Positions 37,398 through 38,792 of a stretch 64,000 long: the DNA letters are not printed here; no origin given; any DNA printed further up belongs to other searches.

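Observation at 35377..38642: ParA-family ATPase with a C-terminal CBM48 glycogen-binding domain next to GH57 and a membrane CBM-like protein: candidate glycogen-granule positioning system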

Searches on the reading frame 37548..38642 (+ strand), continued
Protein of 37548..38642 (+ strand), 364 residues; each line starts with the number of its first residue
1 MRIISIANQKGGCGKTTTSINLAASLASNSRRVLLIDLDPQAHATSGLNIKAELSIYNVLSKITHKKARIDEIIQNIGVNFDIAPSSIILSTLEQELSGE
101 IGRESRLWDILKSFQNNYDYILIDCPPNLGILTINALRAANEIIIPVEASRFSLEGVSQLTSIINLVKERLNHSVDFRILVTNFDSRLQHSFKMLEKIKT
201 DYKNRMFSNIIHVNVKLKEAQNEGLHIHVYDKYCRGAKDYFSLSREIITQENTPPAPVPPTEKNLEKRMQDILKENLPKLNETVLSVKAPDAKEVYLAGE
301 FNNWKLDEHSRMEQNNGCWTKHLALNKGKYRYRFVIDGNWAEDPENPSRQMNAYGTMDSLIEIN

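Call 53: search_protein_families(library=pfam, proteins=[P0372, P0374, P0378, P0389, P0390, P0292, P0315, P0328, P0317, P0381], max_evalue=0.01)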
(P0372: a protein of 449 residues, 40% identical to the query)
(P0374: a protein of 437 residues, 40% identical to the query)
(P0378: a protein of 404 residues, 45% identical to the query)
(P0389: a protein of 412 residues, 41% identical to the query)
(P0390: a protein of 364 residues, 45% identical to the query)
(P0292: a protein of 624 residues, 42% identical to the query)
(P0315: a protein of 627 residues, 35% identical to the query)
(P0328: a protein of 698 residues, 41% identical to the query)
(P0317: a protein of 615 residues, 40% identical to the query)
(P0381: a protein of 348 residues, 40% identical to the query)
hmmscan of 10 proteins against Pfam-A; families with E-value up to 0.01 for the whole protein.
P0372 (449 aa): 9 families
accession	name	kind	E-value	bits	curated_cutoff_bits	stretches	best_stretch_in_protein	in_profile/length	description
PF13614.12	AAA_31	-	2e-50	171.7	27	1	1-179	1-175/177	AAA domain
PF01656.29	CbiA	-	5.9e-20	71.9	25.4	1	4-231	1-125/125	CobQ/CobB/MinD/ParA nucleotide binding domain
PF06564.18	CBP_BcsQ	-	3.4e-14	53.4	21.3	1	1-249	1-231/234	Cellulose biosynthesis protein BcsQ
PF00142.24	Fer4_NifH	-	2.5e-12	47.3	25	1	7-80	5-76/271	4Fe-4S iron sulfur cluster binding proteins, NifH/frxC family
PF09140.17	MipZ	-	9.2e-10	38.7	20.7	1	3-41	2-40/262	ATPase MipZ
PF10609.15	ParA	-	2.2e-09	37.5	27.1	1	3-166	5-158/246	NUBPL iron-transfer P-loop NTPase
PF02374.21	ArsA_ATPase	-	3.6e-08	33.4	24.3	1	6-147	5-150/305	Anion-transporting ATPase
PF07015.17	VirC1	-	0.00076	19.3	24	1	1-39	1-39/231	VirC1 protein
PF16575.11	CLP1_P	-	0.0035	17.6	26.6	0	13-43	5-36/188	mRNA cleavage and polyadenylation factor CLP1 P-loop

P0374 (437 aa): 7 families
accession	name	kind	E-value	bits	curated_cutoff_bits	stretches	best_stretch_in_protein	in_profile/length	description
PF13614.12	AAA_31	-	2.7e-50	171.2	27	1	1-176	1-172/177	AAA domain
PF01656.29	CbiA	-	2.6e-18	66.6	25.4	1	4-231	1-125/125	CobQ/CobB/MinD/ParA nucleotide binding domain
PF06564.18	CBP_BcsQ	-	2.6e-13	50.5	21.3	1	1-249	1-231/234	Cellulose biosynthesis protein BcsQ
PF00142.24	Fer4_NifH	-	4.3e-09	36.7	25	1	7-79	5-75/271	4Fe-4S iron sulfur cluster binding proteins, NifH/frxC family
PF09140.17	MipZ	-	1.6e-08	34.6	20.7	1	3-40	2-39/262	ATPase MipZ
PF10609.15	ParA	-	1.2e-07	31.9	27.1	1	2-43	4-45/246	NUBPL iron-transfer P-loop NTPase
PF02374.21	ArsA_ATPase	-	9.4e-06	25.5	24.3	1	6-40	5-39/305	Anion-transporting ATPase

P0378 (404 aa): 8 families
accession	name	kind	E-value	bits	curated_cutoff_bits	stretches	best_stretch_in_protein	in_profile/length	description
PF13614.12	AAA_31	-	2.4e-61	207.2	27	1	1-179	1-176/177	AAA domain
PF01656.29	CbiA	-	2.3e-25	89.4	25.4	1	4-231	1-125/125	CobQ/CobB/MinD/ParA nucleotide binding domain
PF00142.24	Fer4_NifH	-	1.9e-13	51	25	2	8-46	6-45/271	4Fe-4S iron sulfur cluster binding proteins, NifH/frxC family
PF02374.21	ArsA_ATPase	-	8.4e-11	42.1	24.3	1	4-140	4-147/305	Anion-transporting ATPase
PF10609.15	ParA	-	1.8e-10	41.1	27.1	1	2-251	4-245/246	NUBPL iron-transfer P-loop NTPase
PF06564.18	CBP_BcsQ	-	2.5e-10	40.7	21.3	1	1-249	1-231/234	Cellulose biosynthesis protein BcsQ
PF09140.17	MipZ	-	1.9e-08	34.4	20.7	1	3-162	2-141/262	ATPase MipZ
PF07015.17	VirC1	-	0.0047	16.7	24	0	1-39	1-39/231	VirC1 protein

P0389 (412 aa): 7 families
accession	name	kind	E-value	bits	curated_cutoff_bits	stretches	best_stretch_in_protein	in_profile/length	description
PF13614.12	AAA_31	-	5.5e-50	170.2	27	1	1-175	1-171/177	AAA domain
PF01656.29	CbiA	-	1.6e-18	67.3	25.4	1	4-231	1-125/125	CobQ/CobB/MinD/ParA nucleotide binding domain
PF06564.18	CBP_BcsQ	-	4.6e-11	43.1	21.3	1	1-249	1-231/234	Cellulose biosynthesis protein BcsQ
PF09140.17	MipZ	-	2e-09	37.6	20.7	1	4-40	3-39/262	ATPase MipZ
PF10609.15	ParA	-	1.5e-07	31.6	27.1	1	3-43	5-45/246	NUBPL iron-transfer P-loop NTPase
PF00142.24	Fer4_NifH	-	1.8e-07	31.3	25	1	7-43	5-41/271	4Fe-4S iron sulfur cluster binding proteins, NifH/frxC family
PF02374.21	ArsA_ATPase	-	1.4e-05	24.9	24.3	1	6-40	5-39/305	Anion-transporting ATPase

P0390 (364 aa): 9 families
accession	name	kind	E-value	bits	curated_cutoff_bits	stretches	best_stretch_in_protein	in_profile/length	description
PF13614.12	AAA_31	-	2e-48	165.1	27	1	2-171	2-168/177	AAA domain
PF01656.29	CbiA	-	5.4e-21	75.3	25.4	1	4-230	1-125/125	CobQ/CobB/MinD/ParA nucleotide binding domain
PF09140.17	MipZ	-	1.4e-13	51.2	20.7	1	3-162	2-141/262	ATPase MipZ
PF06564.18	CBP_BcsQ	-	6.7e-12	45.9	21.3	1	1-248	1-231/234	Cellulose biosynthesis protein BcsQ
PF10609.15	ParA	-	5.2e-08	33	27.1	1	3-162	5-155/246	NUBPL iron-transfer P-loop NTPase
PF00142.24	Fer4_NifH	-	1.6e-07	31.5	25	1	9-53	7-52/271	4Fe-4S iron sulfur cluster binding proteins, NifH/frxC family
PF02374.21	ArsA_ATPase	-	1.7e-05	24.6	24.3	1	9-194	8-195/305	Anion-transporting ATPase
PF14520.12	HHH_5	-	0.00062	20.6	27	1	278-319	11-52/57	Helix-hairpin-helix domain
PF07015.17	VirC1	-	0.0028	17.5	24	1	1-40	1-40/231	VirC1 protein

P0292 (624 aa): 10 families
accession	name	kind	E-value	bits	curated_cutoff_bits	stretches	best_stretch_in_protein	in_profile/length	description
PF13614.12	AAA_31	-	9.6e-52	175.9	27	1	1-174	1-171/177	AAA domain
PF01656.29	CbiA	-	3.4e-19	69.5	25.4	1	4-230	1-125/125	CobQ/CobB/MinD/ParA nucleotide binding domain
PF16561.11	AMPK1_CBM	-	2.3e-10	40.9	26.8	1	553-621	14-79/85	Glycogen recognition site of AMP-activated protein kinase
PF06564.18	CBP_BcsQ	-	4e-08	33.5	21.3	1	1-226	1-209/234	Cellulose biosynthesis protein BcsQ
PF09140.17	MipZ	-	3.3e-07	30.3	20.7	1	3-41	2-40/262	ATPase MipZ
PF10609.15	ParA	-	5.1e-06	26.5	27.1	1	3-44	5-46/246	NUBPL iron-transfer P-loop NTPase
PF02374.21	ArsA_ATPase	-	9.7e-06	25.4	24.3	1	9-131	8-135/305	Anion-transporting ATPase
PF00142.24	Fer4_NifH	-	0.00044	20.2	25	1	9-45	7-43/271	4Fe-4S iron sulfur cluster binding proteins, NifH/frxC family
PF02922.24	CBM_48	-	0.0015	19.3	22.4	1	539-601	9-73/83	Carbohydrate-binding module 48 (Isoamylase N-terminal domain)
PF22058.2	X25_BaPul_like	-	0.0028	18.2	27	1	556-609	12-67/87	Pullulanase X25 domain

P0315 (627 aa): 11 families
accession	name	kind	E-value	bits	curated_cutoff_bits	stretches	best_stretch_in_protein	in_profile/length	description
PF13614.12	AAA_31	-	5.3e-47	160.5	27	1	2-178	2-175/177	AAA domain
PF01656.29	CbiA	-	1.3e-19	70.8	25.4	1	4-230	1-125/125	CobQ/CobB/MinD/ParA nucleotide binding domain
PF06564.18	CBP_BcsQ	-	2.5e-17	63.6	21.3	1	4-248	4-231/234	Cellulose biosynthesis protein BcsQ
PF16561.11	AMPK1_CBM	-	2.4e-13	50.5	26.8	1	552-626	10-80/85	Glycogen recognition site of AMP-activated protein kinase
PF10609.15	ParA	-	2.4e-10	40.7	27.1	1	3-250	5-245/246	NUBPL iron-transfer P-loop NTPase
PF09140.17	MipZ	-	5.1e-10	39.5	20.7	1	3-41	2-40/262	ATPase MipZ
PF00142.24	Fer4_NifH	-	2.3e-09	37.6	25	1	7-45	5-43/271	4Fe-4S iron sulfur cluster binding proteins, NifH/frxC family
PF02374.21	ArsA_ATPase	-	2.9e-07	30.4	24.3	1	6-130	5-134/305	Anion-transporting ATPase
PF02922.24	CBM_48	-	4.1e-07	30.7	22.4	1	553-607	22-82/83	Carbohydrate-binding module 48 (Isoamylase N-terminal domain)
PF22058.2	X25_BaPul_like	-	0.00082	19.9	27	1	560-604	13-58/87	Pullulanase X25 domain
PF16575.11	CLP1_P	-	0.0019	18.5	26.6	0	13-41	5-33/188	mRNA cleavage and polyadenylation factor CLP1 P-loop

P0328 (698 aa): 10 families
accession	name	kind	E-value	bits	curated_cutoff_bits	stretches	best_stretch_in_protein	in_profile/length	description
PF13614.12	AAA_31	-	4e-53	180.4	27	1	1-176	1-177/177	AAA domain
PF01656.29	CbiA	-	2.3e-20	73.2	25.4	1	4-226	1-125/125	CobQ/CobB/MinD/ParA nucleotide binding domain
PF06564.18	CBP_BcsQ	-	4.2e-12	46.5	21.3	1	1-244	1-231/234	Cellulose biosynthesis protein BcsQ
PF09140.17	MipZ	-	1.3e-11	44.7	20.7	1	3-160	2-143/262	ATPase MipZ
PF16561.11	AMPK1_CBM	-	2.6e-08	34.4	26.8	1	615-690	9-80/85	Glycogen recognition site of AMP-activated protein kinase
PF10609.15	ParA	-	2.7e-08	34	27.1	1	2-130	4-125/246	NUBPL iron-transfer P-loop NTPase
PF00142.24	Fer4_NifH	-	9.5e-05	22.4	25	1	9-44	7-42/271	4Fe-4S iron sulfur cluster binding proteins, NifH/frxC family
PF02374.21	ArsA_ATPase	-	0.00042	20.1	24.3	1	9-41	8-40/305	Anion-transporting ATPase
PF07015.17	VirC1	-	0.00049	19.9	24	1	1-39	1-39/231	VirC1 protein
PF22058.2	X25_BaPul_like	-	0.0021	18.5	27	1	625-670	13-60/87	Pullulanase X25 domain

P0317 (615 aa): 9 families
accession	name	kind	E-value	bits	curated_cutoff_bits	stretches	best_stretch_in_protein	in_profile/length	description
PF13614.12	AAA_31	-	1.2e-54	185.4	27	1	1-174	1-175/177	AAA domain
PF01656.29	CbiA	-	1.5e-22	80.3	25.4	1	4-226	1-125/125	CobQ/CobB/MinD/ParA nucleotide binding domain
PF09140.17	MipZ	-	5.4e-11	42.7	20.7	1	3-159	2-142/262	ATPase MipZ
PF06564.18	CBP_BcsQ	-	1.8e-10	41.2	21.3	1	1-171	1-172/234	Cellulose biosynthesis protein BcsQ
PF16561.11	AMPK1_CBM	-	4.7e-09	36.8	26.8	1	519-601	3-81/85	Glycogen recognition site of AMP-activated protein kinase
PF10609.15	ParA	-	5.6e-08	32.9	27.1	1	2-129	4-124/246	NUBPL iron-transfer P-loop NTPase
PF00142.24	Fer4_NifH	-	1.9e-05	24.7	25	1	9-43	7-41/271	4Fe-4S iron sulfur cluster binding proteins, NifH/frxC family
PF02374.21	ArsA_ATPase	-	0.00037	20.3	24.3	1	9-41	8-40/305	Anion-transporting ATPase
PF07015.17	VirC1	-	0.0014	18.5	24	0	1-39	1-39/231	VirC1 protein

P0381 (348 aa): 7 families
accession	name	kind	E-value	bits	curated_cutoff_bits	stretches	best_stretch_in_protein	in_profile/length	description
PF13614.12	AAA_31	-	7.6e-51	173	27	1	1-179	1-175/177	AAA domain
PF01656.29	CbiA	-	3.7e-20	72.6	25.4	1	4-231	1-125/125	CobQ/CobB/MinD/ParA nucleotide binding domain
PF06564.18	CBP_BcsQ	-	1.9e-14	54.2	21.3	1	1-249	1-231/234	Cellulose biosynthesis protein BcsQ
PF09140.17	MipZ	-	8.4e-09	35.5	20.7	1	3-40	2-39/262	ATPase MipZ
PF00142.24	Fer4_NifH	-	1.8e-08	34.7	25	1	7-45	5-43/271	4Fe-4S iron sulfur cluster binding proteins, NifH/frxC family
PF10609.15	ParA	-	5.1e-08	33.1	27.1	1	2-43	4-45/246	NUBPL iron-transfer P-loop NTPase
PF02374.21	ArsA_ATPase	-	5.3e-06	26.3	24.3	1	6-40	5-39/305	Anion-transporting ATPase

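Call 66: search_protein_families(library=pfam, proteins=[L041:522-2162:+, L059:4920-6542:-, L049:13518-14489:+, L037:2011-2511:+, L037:752-1831:+, L031:4253-5053:+, L052:12497-13372:+, L076:11154-12707:+, L039:1078-2265:+, L049:11129-12061:+], max_evalue=0.01)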
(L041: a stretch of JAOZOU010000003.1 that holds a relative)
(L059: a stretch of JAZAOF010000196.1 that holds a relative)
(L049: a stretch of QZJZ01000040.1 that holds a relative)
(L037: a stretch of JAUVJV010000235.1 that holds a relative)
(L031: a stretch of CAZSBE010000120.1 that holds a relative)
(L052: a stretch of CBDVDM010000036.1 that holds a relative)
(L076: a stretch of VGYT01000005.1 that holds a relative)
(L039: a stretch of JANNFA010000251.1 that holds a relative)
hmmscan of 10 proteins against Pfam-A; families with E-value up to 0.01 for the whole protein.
L041:522-2162:+ (546 aa): 2 families
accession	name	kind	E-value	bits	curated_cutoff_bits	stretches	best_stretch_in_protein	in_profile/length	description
PF03065.20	Glyco_hydro_57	-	8.5e-38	130.7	21.2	1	10-394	1-282/291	Glycosyl hydrolase family 57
PF09210.16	BE_C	-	2.1e-36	124.8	25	1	427-527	1-101/101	1,4-alpha-glucan branching enzyme, C-terminal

L059:4920-6542:- (540 aa): 1 family
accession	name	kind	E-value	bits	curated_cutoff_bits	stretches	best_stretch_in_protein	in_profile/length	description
PF13519.12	VWA_2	-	3e-06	28.3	27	1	347-445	1-107/107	von Willebrand factor type A domain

L049:13518-14489:+ (323 aa): 8 families
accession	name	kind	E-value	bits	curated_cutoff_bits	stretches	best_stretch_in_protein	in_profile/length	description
PF01370.27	Epimerase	-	1.7e-53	181.9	20.9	1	3-246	1-240/240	NAD dependent epimerase/dehydratase family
PF16363.11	GDP_Man_Dehyd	-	1.6e-48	166.3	27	1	4-306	1-328/332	GDP-mannose 4,6 dehydratase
PF02719.21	Polysacc_synt_2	-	3.1e-14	53.3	20.2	1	3-173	1-173/293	Polysaccharide biosynthesis protein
PF04321.23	RmlD_sub_bind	-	1e-12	48.2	27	1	1-294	1-267/287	RmlD substrate binding domain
PF01073.25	3Beta_HSD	-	2.4e-11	43.6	22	1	4-153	1-158/280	3-beta hydroxysteroid dehydrogenase/isomerase family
PF13460.12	NAD_binding_10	-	3.4e-06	27.5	27.2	1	7-123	1-104/184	NAD(P)H-binding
PF07993.18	NAD_binding_4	-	0.00016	21.3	20.1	0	66-152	88-188/258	Male sterility protein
PF05368.20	NmrA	-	0.00029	20.9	27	1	3-118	5-108/298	NmrA-like family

L037:2011-2511:+ (166 aa): 1 family
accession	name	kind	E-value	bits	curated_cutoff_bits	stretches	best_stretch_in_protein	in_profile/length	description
PF01613.24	Flavin_Reduct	-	1e-41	143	27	1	9-158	2-152/153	Flavin reductase like domain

L037:752-1831:+ (359 aa): 1 family
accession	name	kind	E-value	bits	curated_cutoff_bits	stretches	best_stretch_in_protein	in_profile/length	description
PF02744.22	GalP_UDP_tr_C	-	2.3e-11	44.1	29.2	1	206-324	5-118/165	Galactose-1-phosphate uridyl transferase, C-terminal domain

L031:4253-5053:+ (266 aa): 0 families

L052:12497-13372:+ (291 aa): 1 family
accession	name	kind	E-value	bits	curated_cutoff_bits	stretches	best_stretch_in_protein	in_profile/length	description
PF01875.22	Memo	-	6.8e-49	166.9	27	1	6-289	2-268/269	Memo-like protein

L076:11154-12707:+ (517 aa): 0 families

L039:1078-2265:+ (395 aa): 3 families
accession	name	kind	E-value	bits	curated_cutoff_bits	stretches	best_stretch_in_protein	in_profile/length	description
PF02646.22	RmuC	-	7.9e-76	255.4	26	1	80-368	3-287/291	RmuC family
PF12072.13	RNase_Y_N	-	0.0029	17.5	32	1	4-135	3-131/201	RNase Y N-terminal region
PF16535.10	T3SSipB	-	0.0077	17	31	0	24-137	18-127/155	Type III cell invasion protein SipB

L049:11129-12061:+ (310 aa): 0 families

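Call 67: predict_structure(alignment_id=A2)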
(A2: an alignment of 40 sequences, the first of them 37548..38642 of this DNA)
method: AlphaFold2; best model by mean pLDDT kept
length: 364 residues; sequences in the alignment: 40
mean_pLDDT: 90.4   pTM: 0.69
mean pLDDT of the five models: 90.4, 90.0, 89.8, 89.0, 87.9
residues with pLDDT >= 90: 287; 70-90: 51; 50-70: 6; < 50: 20
segments of 3 or more residues with pLDDT < 50: 257-261, 263-277
pLDDT, mean of each block of 10 residues (from residue 1): 92 91 98 97 96 95 90 96 97 90 94 91 92 95 93 85 91 94 93 92 93 96 97 98 96 59 47 51 94 96 94 96 93 97 93 92 91
secondary structure, 60 per line:
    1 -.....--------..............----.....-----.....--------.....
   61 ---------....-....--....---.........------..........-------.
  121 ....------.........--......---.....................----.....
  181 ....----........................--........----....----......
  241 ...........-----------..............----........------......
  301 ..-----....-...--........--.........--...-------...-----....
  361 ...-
elements in order: E2-6 H15-28 E33-37 H43-47 H56-60 H70-73 E75-78 E81-84 H88-96 H103-112 E120-124 H131-139 E142-147 H151-171 E176-184 H189-205 E206-212 H215-222 H227-230 H235-251 H263-276 E281-288 E295-299 E313-315 E318-325 E328-336 E339-341 E349-351 E357-363
